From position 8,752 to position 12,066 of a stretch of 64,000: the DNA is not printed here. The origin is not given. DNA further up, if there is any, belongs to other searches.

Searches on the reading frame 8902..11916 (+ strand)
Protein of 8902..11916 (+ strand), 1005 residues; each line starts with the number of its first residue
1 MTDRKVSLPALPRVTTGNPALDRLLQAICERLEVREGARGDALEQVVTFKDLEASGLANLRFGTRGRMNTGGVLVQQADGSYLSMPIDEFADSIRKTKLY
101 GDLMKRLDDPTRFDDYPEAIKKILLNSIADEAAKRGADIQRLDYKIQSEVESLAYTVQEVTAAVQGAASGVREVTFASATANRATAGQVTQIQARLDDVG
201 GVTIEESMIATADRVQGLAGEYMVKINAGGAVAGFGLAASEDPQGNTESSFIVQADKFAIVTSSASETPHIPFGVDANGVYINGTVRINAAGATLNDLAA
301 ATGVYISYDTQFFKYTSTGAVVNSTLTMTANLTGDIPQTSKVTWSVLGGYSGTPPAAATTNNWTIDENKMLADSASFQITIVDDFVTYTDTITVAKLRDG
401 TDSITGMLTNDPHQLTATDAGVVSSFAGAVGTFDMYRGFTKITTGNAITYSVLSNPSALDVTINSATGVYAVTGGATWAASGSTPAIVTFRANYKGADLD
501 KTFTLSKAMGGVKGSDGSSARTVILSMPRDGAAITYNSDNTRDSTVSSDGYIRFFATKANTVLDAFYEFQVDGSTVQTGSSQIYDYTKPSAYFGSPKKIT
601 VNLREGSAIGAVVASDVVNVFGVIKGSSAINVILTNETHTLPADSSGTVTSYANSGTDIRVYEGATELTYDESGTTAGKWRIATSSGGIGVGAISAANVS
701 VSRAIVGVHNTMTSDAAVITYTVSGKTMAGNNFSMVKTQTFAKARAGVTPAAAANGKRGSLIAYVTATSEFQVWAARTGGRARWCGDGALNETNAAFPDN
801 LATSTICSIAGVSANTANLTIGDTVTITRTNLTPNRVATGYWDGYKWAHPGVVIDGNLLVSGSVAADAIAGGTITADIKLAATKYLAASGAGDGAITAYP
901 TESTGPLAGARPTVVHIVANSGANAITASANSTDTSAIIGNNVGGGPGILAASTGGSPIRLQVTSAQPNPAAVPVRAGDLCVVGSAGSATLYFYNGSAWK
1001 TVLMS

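Call 9: search_protein_families(library=phrogs, proteins=[window:8902-11916:+], max_evalue=0.001)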
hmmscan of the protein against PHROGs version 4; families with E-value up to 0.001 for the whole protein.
window:8902-11916:+ (1005 aa): 3 families
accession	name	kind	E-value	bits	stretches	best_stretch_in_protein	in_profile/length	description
phrog_33923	-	unknown function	5e-15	54.5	2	305-510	610-809/2146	-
phrog_38396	-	tail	1.3e-12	47.3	1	293-536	550-778/1435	tail protein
phrog_3890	-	tail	6.8e-09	33.6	1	296-475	1942-2113/3453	straight fibre tail protein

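Call 94: search_protein_families(library=pfam, proteins=[window:8902-11916:+], max_evalue=0.001)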
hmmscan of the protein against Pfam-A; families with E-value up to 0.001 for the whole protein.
window:8902-11916:+ (1005 aa): 1 family
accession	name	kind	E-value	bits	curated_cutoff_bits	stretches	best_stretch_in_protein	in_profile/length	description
PF09327.17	Phage_Tail_Tip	-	5.4e-08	33.1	22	1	222-286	20-86/139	Bacteriophage tail tip fiber protein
